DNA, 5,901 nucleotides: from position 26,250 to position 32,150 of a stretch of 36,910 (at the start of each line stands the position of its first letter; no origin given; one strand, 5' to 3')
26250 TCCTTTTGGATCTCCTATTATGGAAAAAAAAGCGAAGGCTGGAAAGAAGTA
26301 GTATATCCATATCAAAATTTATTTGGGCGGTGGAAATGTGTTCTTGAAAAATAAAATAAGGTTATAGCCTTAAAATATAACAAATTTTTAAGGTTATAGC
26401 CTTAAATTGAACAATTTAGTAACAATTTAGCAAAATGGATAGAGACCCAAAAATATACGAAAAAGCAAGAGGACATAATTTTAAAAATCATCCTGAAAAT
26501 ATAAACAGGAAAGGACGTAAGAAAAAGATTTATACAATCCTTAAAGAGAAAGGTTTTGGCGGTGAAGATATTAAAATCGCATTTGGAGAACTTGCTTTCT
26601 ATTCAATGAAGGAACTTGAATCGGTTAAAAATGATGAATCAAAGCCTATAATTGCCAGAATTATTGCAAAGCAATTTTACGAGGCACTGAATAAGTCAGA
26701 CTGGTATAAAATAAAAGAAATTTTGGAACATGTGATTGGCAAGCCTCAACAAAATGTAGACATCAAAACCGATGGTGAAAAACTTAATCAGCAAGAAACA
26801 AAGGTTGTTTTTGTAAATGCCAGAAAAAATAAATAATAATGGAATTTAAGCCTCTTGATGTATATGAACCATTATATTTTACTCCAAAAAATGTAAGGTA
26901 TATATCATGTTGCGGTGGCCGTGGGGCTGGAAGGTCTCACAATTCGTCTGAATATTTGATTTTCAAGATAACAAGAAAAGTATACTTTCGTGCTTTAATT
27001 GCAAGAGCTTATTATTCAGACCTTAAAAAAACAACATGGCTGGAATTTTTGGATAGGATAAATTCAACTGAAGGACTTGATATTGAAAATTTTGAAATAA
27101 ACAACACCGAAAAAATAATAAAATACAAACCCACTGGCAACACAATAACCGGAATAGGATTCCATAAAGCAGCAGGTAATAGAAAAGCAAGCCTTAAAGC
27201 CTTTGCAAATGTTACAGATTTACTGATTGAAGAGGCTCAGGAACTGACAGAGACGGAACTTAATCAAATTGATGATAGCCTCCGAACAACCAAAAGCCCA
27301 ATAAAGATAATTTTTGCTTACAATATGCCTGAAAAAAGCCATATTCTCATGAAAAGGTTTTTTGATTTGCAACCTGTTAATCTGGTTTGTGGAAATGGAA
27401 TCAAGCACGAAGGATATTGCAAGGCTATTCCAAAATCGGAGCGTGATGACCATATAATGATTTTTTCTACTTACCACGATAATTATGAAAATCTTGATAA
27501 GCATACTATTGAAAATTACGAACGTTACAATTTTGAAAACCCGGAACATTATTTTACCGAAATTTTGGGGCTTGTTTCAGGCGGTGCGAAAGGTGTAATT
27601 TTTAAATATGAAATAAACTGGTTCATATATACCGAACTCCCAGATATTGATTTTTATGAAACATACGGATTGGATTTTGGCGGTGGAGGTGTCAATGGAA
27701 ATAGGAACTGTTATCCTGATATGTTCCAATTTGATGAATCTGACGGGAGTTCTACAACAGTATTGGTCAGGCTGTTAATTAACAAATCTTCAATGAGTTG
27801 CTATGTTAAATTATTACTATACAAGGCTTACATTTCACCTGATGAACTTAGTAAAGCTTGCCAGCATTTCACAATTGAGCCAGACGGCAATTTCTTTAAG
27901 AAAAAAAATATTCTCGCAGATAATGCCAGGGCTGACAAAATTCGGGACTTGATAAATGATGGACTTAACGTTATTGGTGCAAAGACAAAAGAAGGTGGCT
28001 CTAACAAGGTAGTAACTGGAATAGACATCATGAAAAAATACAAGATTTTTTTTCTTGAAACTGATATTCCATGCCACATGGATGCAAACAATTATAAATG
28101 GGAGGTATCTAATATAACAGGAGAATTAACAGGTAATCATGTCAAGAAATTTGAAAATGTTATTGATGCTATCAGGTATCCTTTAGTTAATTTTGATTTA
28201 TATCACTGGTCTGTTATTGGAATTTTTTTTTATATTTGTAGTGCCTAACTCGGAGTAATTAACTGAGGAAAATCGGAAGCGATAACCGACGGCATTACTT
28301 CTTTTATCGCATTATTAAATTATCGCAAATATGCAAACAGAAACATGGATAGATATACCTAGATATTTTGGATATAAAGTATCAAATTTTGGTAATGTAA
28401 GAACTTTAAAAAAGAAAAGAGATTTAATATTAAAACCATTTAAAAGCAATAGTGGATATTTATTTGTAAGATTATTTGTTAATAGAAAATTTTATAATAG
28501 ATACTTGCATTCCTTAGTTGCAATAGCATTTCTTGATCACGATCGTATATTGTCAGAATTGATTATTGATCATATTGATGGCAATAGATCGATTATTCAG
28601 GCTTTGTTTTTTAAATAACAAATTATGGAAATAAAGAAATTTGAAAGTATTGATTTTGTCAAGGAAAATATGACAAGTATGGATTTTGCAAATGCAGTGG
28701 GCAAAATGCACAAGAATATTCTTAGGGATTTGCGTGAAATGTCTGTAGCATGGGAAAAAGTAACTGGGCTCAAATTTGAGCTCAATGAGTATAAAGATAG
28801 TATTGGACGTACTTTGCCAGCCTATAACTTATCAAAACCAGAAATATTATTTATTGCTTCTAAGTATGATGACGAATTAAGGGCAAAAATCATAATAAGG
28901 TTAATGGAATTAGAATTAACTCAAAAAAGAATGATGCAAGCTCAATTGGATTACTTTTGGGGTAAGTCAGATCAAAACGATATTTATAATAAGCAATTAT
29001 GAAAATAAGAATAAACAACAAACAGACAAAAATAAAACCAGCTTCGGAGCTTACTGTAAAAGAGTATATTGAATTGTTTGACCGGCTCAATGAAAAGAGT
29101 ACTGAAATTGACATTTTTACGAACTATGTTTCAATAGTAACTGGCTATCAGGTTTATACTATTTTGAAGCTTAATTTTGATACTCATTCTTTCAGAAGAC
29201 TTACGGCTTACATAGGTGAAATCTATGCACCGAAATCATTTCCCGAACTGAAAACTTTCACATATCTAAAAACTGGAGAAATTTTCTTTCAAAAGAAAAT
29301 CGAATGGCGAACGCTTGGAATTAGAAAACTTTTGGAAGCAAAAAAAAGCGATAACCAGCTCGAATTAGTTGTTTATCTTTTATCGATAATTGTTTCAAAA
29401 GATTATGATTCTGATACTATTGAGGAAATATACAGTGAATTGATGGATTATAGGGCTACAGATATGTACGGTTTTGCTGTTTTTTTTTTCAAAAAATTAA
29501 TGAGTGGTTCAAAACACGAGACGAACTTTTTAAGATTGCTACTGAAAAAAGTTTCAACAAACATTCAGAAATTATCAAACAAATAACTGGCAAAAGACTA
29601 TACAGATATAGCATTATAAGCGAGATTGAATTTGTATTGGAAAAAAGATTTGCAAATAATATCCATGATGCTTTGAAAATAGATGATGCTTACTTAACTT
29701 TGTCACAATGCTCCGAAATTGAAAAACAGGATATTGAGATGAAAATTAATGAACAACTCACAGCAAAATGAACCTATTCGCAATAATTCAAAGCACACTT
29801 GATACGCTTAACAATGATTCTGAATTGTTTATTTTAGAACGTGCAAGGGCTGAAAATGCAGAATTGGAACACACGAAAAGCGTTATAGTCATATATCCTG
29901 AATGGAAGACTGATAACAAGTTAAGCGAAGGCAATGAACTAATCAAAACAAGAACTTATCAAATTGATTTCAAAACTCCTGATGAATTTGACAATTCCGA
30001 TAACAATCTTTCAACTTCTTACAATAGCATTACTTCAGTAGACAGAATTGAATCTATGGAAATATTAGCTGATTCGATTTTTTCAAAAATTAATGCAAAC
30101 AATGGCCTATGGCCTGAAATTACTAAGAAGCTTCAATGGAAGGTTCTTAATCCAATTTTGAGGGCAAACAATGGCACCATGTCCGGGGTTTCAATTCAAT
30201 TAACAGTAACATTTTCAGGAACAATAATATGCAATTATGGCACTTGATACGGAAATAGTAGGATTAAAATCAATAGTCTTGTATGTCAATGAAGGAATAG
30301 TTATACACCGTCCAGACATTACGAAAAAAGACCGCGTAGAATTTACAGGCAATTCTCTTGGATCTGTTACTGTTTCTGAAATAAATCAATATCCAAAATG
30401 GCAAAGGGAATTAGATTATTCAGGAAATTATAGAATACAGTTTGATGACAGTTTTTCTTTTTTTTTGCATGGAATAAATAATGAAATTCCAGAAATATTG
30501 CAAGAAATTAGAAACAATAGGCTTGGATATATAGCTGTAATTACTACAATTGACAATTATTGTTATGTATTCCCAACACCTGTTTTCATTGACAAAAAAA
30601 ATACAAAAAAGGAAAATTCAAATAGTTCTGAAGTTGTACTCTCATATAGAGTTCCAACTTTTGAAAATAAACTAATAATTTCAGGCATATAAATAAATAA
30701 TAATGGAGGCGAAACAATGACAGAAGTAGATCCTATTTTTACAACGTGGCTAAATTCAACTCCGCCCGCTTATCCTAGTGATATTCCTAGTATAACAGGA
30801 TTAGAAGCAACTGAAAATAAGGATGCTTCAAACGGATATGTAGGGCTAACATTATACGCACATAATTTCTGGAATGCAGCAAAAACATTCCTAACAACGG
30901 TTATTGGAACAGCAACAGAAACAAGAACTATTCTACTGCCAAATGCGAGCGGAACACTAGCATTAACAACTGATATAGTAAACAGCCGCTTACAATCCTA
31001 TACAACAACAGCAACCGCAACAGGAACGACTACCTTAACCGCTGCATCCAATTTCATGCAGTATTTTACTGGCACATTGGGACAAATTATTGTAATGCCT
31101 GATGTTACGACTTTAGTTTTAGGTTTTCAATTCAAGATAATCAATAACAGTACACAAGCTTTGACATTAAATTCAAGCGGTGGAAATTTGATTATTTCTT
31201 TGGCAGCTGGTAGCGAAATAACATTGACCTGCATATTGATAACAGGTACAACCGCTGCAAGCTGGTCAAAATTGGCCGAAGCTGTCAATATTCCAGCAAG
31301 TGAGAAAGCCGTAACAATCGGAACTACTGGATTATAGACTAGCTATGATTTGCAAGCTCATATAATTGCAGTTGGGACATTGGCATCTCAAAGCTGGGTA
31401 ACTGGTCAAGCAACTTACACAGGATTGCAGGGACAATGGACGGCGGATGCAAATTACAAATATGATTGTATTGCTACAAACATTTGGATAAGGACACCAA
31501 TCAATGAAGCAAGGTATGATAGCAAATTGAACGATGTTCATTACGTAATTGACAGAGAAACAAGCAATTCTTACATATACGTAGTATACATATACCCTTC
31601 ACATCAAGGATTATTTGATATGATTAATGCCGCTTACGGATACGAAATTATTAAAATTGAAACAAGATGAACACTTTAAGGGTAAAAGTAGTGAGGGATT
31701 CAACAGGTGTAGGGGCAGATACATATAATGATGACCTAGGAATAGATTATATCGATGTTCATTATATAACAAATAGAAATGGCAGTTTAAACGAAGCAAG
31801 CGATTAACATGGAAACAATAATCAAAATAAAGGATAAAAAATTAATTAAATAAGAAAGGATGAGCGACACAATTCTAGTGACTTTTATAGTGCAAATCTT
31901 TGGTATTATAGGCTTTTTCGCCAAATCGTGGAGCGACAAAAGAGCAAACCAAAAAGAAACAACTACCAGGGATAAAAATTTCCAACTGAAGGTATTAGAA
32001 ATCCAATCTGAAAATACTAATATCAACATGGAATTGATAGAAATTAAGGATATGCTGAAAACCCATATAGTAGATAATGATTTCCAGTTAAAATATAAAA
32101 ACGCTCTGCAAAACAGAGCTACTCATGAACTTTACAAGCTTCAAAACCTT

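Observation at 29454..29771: A T10-C-A6 slippery run with a 93-codon -1 extension suggests a programmed frameshift or a homopolymer miscall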

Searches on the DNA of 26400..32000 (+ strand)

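Call 9: search_dna_similar(query=window:26400-32000:+, collection=phages, mode=distant)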
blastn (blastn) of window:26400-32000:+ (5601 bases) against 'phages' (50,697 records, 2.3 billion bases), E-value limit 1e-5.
No match.

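Call 88: search_rna_families(source=window, start=29300, end=29900, threshold=evalue, max_evalue=1)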
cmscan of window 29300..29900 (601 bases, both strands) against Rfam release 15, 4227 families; matches with E-value up to 1: 1.
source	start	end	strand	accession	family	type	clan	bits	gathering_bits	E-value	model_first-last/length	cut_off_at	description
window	29458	29509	+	RF02060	STnc410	Gene; sRNA;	-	17.1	50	0.3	1-158/158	no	Enterobacterial sRNA STnc410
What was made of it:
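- Rfam gave only a chance-level hit far below its gathering score (call 88).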

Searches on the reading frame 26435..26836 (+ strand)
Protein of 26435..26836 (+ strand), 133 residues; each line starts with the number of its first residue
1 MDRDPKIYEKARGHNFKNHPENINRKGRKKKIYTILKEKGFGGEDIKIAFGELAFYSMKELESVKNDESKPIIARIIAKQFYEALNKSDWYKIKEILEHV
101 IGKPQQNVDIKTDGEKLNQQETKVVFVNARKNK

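Call 7: search_protein_families(library=phrogs, proteins=[window:26435-26836:+], max_evalue=0.01)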
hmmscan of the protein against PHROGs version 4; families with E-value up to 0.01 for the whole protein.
window:26435-26836:+ (133 aa): 1 family
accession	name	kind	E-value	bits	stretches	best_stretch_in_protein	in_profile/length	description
phrog_38011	-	unknown function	0.0034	18.8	1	77-119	45-86/96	-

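Call 8: search_protein_families(library=pfam, proteins=[window:26435-26836:+], max_evalue=0.01)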
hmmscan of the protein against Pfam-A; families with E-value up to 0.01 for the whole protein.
window:26435-26836:+ (133 aa): 0 families

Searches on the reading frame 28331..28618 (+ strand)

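Call 7: search_protein_families(library=phrogs, proteins=[window:28331-28618:+], max_evalue=0.01)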
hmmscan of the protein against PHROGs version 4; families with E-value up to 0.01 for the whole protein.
window:28331-28618:+ (95 aa): 5 families
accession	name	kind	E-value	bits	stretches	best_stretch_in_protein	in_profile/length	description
phrog_59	-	DNA, RNA and nucleotide metabolism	3.9e-23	83.5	1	1-87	135-216/423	HNH endonuclease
phrog_959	-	DNA, RNA and nucleotide metabolism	2.9e-12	47.5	1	1-86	3-86/138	HNH endonuclease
phrog_1492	-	DNA, RNA and nucleotide metabolism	7.9e-12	46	1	1-70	42-125/414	HNH endonuclease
phrog_37683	-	unknown function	8.7e-05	22.7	1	14-84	120-186/279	-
phrog_99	-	DNA, RNA and nucleotide metabolism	0.00011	23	1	4-87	109-186/383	HNH endonuclease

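Call 8: search_protein_families(library=pfam, proteins=[window:28331-28618:+], max_evalue=0.01)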
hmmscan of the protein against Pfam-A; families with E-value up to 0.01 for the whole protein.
window:28331-28618:+ (95 aa): 1 family
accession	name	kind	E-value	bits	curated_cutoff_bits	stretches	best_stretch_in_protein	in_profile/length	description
PF07463.16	NUMOD4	-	3.6e-10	40.4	23.4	1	4-48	1-48/49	NUMOD4 motif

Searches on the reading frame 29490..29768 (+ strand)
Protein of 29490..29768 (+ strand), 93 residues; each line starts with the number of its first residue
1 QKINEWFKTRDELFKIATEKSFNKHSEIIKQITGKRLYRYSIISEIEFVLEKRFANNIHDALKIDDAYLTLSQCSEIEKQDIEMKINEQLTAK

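Call 37: find_related_loci(query=A4, collection=metagenome_contigs, flank=2500)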
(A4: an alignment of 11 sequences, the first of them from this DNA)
Query A4 (93 aa) in metagenome_contigs; peptide patterns used: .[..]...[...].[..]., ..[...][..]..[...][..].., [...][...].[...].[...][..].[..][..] (x = any residue, [..] = any of these).
282 stretches matched a pattern; 6 encode a relative of the query (tblastn E <= 1e-3); 6 distinct loci.
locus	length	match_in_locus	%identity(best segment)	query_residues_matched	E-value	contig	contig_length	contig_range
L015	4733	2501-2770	71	2-91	5e-38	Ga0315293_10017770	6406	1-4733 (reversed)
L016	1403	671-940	63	2-91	4e-34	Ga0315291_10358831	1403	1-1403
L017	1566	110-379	64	2-91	5e-34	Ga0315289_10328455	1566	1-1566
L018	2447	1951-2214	58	1-88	4e-32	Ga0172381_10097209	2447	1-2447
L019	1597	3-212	69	19-88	4e-29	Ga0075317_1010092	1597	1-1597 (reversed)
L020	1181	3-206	62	25-92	2e-27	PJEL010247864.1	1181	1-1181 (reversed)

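Call 39: find_related_loci(query=A4, collection=viral_contigs, flank=3000)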
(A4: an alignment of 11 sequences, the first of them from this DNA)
Query A4 (93 aa) in viral_contigs; peptide patterns used: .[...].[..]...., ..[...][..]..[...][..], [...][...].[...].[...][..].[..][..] (x = any residue, [..] = any of these).
105 stretches matched a pattern; 1 encode a relative of the query (tblastn E <= 1e-3); 1 distinct loci.
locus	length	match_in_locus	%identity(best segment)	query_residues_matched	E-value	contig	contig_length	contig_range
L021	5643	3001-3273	66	1-91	4e-37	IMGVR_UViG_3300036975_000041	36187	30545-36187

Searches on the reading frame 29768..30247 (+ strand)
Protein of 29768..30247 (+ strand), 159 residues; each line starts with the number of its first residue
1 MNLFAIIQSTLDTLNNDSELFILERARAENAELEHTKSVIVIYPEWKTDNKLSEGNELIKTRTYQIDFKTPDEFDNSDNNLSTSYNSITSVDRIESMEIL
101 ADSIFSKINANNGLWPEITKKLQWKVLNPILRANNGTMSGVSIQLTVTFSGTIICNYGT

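Call 7: search_protein_families(library=phrogs, proteins=[window:29768-30247:+], max_evalue=0.01)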
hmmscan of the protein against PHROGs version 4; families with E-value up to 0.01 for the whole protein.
window:29768-30247:+ (159 aa): 0 families

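Call 8: search_protein_families(library=pfam, proteins=[window:29768-30247:+], max_evalue=0.01)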
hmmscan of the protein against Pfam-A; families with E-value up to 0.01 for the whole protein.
window:29768-30247:+ (159 aa): 0 families

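Call 92: search_solved_structures(query=A8, max_evalue=10)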
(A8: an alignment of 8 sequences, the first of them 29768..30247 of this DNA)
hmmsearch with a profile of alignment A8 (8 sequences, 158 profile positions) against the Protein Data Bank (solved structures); distinct sequences matched with E-value up to 10: 1.
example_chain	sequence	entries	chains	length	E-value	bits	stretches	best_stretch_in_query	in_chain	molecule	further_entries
9goq_A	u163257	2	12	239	1.2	12.3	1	30-80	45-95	Adapter protein MecA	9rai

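Call 93: search_protein_families(library=phrogs, alignment_id=A8, max_evalue=1)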
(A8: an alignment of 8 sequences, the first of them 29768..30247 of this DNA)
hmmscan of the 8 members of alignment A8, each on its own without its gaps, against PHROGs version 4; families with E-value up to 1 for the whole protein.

A. member 1, window:29768-30247:+ (159 aa): 1 family
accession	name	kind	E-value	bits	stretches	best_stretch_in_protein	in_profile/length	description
phrog_78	-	connector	0.033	15.6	1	24-73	23-73/122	tail terminator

B. families by the number of members that match (of 8 scanned): 7 families
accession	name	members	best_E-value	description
phrog_17636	-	2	0.00047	-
phrog_21534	-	1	3.2e-05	-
phrog_37729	-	1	0.0059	-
phrog_28637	-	1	0.019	-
phrog_78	-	1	0.033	tail terminator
phrog_21196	-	1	0.12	-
phrog_15185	-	1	0.24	-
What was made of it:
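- Tried and rejected: Only a weak 'tail terminator' PHROG hit was found (E=0.033, call 93), so it was not used.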
